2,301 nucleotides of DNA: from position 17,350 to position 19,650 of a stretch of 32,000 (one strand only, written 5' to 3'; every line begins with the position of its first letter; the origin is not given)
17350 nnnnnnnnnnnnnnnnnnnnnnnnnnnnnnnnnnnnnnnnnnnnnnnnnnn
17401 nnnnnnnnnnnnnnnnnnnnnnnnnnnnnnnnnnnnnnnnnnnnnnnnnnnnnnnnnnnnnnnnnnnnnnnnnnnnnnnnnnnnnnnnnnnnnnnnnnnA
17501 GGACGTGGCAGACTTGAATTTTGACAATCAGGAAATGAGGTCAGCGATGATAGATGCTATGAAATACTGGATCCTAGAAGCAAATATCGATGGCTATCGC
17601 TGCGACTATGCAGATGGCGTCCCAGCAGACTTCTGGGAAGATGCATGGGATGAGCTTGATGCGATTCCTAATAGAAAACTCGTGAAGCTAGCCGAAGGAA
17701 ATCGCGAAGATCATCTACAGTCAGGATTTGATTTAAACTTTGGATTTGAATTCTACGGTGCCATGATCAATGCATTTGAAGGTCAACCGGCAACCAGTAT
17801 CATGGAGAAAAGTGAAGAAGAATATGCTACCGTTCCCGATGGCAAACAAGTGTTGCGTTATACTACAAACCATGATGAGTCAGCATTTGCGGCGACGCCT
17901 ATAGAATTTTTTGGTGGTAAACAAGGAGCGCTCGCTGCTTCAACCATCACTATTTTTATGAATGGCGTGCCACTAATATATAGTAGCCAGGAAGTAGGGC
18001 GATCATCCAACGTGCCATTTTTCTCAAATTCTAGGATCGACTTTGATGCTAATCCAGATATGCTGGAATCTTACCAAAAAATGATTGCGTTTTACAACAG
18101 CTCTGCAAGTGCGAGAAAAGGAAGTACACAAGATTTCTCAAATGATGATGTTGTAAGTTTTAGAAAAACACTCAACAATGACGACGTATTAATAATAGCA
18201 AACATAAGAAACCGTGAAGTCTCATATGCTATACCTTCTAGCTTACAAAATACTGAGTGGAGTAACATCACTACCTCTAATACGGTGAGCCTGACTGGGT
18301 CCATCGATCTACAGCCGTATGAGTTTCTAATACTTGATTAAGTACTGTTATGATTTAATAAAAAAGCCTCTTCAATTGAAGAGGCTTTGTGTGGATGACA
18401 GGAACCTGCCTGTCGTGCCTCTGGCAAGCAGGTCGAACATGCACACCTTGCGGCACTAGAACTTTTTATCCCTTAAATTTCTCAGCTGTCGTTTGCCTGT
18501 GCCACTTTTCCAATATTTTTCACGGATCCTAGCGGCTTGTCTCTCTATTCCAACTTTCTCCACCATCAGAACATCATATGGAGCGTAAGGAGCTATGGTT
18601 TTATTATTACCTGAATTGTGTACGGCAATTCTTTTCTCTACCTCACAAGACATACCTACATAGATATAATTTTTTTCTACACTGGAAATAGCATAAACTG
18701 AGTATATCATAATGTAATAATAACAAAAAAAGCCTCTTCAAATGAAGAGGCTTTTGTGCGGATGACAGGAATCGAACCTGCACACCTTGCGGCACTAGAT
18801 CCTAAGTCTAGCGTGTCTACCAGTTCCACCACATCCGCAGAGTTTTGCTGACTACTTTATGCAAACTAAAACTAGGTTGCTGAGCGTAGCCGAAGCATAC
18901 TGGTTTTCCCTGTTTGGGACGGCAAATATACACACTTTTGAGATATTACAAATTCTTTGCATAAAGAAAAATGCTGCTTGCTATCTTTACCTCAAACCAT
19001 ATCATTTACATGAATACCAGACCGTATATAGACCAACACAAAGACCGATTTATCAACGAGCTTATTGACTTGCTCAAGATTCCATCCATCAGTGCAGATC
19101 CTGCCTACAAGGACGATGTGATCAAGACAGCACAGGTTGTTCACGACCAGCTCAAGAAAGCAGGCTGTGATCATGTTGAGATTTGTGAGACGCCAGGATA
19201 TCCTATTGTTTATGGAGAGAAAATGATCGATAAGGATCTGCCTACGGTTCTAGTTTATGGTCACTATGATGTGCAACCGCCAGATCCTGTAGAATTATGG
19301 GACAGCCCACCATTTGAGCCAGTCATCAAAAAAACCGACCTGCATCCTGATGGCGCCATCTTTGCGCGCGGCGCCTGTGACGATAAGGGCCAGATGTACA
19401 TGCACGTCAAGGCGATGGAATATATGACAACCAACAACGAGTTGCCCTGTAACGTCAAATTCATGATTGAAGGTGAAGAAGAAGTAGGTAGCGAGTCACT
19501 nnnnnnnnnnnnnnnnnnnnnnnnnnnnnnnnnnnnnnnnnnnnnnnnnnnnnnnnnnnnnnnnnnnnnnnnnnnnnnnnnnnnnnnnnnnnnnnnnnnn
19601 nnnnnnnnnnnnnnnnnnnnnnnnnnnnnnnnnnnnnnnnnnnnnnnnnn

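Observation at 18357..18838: Minimal GIY-YIG nuclease cassette bracketed by a direct duplication of the tRNA-Leu 3' half plus its terminator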

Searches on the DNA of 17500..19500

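Call 10: search_rna_families(source=window, start=17500, end=19500, threshold=evalue, max_evalue=1, show_alignments=3)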
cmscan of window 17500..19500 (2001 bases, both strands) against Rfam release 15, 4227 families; matches with E-value up to 1: 7.
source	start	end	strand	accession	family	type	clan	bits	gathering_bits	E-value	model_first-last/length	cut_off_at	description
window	18757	18838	-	RF00005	tRNA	Gene; tRNA;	CL00001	60.6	29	3.8e-12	1-71/71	no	tRNA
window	18683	18754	+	RF02844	RefA9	Gene; antisense;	-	31.1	49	0.027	1-64/64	no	Enterococcus sRNA A9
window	18658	18759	+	RF02449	ncr1015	Gene; sRNA;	-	27.8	60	0.27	1-121/121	no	Bacillus sRNA ncr1015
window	18723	18853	-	RF01859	Phe_leader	Cis-reg; leader;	-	24.1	55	0.37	1-125/125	no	Phenylalanine leader peptide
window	18728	18755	-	RF04180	BTnc231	Gene; sRNA;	-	20.7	80.4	0.24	125-152/154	no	Bacteroides sRNA BTnc231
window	18728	18755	+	RF04180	BTnc231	Gene; sRNA;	-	19.7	80.4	0.42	125-152/154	no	Bacteroides sRNA BTnc231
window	18360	18480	-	RF04180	BTnc231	Gene; sRNA;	-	19.3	80.4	0.55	1-154/154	no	Bacteroides sRNA BTnc231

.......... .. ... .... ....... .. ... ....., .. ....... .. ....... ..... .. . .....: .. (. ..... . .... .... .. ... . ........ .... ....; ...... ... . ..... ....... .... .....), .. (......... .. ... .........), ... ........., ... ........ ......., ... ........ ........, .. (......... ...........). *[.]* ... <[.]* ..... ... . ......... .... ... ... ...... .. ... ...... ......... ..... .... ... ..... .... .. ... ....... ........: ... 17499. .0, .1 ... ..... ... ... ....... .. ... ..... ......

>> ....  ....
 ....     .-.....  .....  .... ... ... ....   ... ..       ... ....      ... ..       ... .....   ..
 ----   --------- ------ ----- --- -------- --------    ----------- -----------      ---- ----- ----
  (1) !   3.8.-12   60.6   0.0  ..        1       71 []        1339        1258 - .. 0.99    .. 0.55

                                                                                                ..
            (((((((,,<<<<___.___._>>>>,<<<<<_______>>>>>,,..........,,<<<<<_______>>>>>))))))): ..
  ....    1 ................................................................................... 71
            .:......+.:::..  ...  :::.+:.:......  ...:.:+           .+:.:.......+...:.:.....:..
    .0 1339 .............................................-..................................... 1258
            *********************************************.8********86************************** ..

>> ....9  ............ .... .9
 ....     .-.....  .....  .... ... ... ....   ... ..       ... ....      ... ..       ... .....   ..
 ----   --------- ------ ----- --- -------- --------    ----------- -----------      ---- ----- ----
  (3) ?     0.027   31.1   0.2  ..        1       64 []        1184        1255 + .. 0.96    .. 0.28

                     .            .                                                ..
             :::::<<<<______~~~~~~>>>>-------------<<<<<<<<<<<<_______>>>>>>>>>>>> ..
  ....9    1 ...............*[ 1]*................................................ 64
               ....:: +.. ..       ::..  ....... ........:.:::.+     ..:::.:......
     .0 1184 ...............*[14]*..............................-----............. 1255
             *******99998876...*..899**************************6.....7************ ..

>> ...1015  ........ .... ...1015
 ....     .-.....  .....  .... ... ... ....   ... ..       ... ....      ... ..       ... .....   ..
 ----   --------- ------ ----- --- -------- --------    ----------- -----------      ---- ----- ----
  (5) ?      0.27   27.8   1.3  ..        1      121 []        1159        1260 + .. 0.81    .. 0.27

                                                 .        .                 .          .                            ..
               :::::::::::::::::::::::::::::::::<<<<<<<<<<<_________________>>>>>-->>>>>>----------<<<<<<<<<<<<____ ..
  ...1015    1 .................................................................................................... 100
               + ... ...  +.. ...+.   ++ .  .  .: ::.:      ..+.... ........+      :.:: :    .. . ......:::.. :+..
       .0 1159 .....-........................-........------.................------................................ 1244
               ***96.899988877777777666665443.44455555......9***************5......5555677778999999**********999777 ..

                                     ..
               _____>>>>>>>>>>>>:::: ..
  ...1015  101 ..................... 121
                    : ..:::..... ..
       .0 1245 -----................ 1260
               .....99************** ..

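Call 25: search_rna_families(source=window, start=18340, end=18500, threshold=evalue, max_evalue=10, show_alignments=3)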
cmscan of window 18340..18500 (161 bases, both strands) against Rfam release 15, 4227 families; matches with E-value up to 10: 18.
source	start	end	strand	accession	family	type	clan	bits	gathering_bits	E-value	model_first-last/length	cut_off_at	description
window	18358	18459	-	RF01859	Phe_leader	Cis-reg; leader;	-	21.8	55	0.097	1-125/125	no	Phenylalanine leader peptide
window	18357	18457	-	RF00515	PyrR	Cis-reg;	-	19.9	54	0.8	1-115/115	no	PyrR binding site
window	18360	18480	-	RF04180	BTnc231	Gene; sRNA;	-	19.3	80.4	0.044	1-154/154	no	Bacteroides sRNA BTnc231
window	18340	18391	+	RF04180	BTnc231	Gene; sRNA;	-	16.9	80.4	0.17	103-154/154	5'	Bacteroides sRNA BTnc231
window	18344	18419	-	RF02620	BSnc119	Gene; sRNA;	-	16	115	1.1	1-90/90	no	Brucella sRNA 119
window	18345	18401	+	RF00607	SNORD98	Gene; snRNA; snoRNA; CD-box;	-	15.9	50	1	1-65/65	no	Small nucleolar RNA SNORD98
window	18348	18414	-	RF02362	Yfr10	Gene; sRNA;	-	15.2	43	6.2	1-78/78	no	Cyanobacterial functional RNA 10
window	18361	18407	-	RF02438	SpF51_sRNA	Gene; sRNA;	-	15.1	50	1.8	1-45/45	no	Streptococcus sRNA SpF51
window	18350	18402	+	RF00724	mir-282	Gene; miRNA;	-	15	55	2.2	1-92/92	no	mir-282 microRNA precursor family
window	18347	18367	+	RF01362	CRISPR-DR49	Gene; CRISPR;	-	15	41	3.4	1-47/47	no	CRISPR RNA direct repeat element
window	18340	18385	+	RF02822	Srn266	Gene; sRNA;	-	14.6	63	3.5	37-112/112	5'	Streptococcus RNA 266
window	18349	18387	+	RF02065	STnc340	Gene; sRNA;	-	14.3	80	8.5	83-119/130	no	Enterobacterial sRNA STnc340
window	18340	18394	+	RF01859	Phe_leader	Cis-reg; leader;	-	13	55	8.5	9-125/125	5'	Phenylalanine leader peptide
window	18357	18422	-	RF00057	RyhB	Gene; sRNA;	-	12.7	55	5.5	1-67/67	no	RyhB RNA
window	18340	18387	+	RF02236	asX2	Gene; sRNA;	-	11.5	70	5.1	43-87/87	5'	Xanthomonas sRNA asX2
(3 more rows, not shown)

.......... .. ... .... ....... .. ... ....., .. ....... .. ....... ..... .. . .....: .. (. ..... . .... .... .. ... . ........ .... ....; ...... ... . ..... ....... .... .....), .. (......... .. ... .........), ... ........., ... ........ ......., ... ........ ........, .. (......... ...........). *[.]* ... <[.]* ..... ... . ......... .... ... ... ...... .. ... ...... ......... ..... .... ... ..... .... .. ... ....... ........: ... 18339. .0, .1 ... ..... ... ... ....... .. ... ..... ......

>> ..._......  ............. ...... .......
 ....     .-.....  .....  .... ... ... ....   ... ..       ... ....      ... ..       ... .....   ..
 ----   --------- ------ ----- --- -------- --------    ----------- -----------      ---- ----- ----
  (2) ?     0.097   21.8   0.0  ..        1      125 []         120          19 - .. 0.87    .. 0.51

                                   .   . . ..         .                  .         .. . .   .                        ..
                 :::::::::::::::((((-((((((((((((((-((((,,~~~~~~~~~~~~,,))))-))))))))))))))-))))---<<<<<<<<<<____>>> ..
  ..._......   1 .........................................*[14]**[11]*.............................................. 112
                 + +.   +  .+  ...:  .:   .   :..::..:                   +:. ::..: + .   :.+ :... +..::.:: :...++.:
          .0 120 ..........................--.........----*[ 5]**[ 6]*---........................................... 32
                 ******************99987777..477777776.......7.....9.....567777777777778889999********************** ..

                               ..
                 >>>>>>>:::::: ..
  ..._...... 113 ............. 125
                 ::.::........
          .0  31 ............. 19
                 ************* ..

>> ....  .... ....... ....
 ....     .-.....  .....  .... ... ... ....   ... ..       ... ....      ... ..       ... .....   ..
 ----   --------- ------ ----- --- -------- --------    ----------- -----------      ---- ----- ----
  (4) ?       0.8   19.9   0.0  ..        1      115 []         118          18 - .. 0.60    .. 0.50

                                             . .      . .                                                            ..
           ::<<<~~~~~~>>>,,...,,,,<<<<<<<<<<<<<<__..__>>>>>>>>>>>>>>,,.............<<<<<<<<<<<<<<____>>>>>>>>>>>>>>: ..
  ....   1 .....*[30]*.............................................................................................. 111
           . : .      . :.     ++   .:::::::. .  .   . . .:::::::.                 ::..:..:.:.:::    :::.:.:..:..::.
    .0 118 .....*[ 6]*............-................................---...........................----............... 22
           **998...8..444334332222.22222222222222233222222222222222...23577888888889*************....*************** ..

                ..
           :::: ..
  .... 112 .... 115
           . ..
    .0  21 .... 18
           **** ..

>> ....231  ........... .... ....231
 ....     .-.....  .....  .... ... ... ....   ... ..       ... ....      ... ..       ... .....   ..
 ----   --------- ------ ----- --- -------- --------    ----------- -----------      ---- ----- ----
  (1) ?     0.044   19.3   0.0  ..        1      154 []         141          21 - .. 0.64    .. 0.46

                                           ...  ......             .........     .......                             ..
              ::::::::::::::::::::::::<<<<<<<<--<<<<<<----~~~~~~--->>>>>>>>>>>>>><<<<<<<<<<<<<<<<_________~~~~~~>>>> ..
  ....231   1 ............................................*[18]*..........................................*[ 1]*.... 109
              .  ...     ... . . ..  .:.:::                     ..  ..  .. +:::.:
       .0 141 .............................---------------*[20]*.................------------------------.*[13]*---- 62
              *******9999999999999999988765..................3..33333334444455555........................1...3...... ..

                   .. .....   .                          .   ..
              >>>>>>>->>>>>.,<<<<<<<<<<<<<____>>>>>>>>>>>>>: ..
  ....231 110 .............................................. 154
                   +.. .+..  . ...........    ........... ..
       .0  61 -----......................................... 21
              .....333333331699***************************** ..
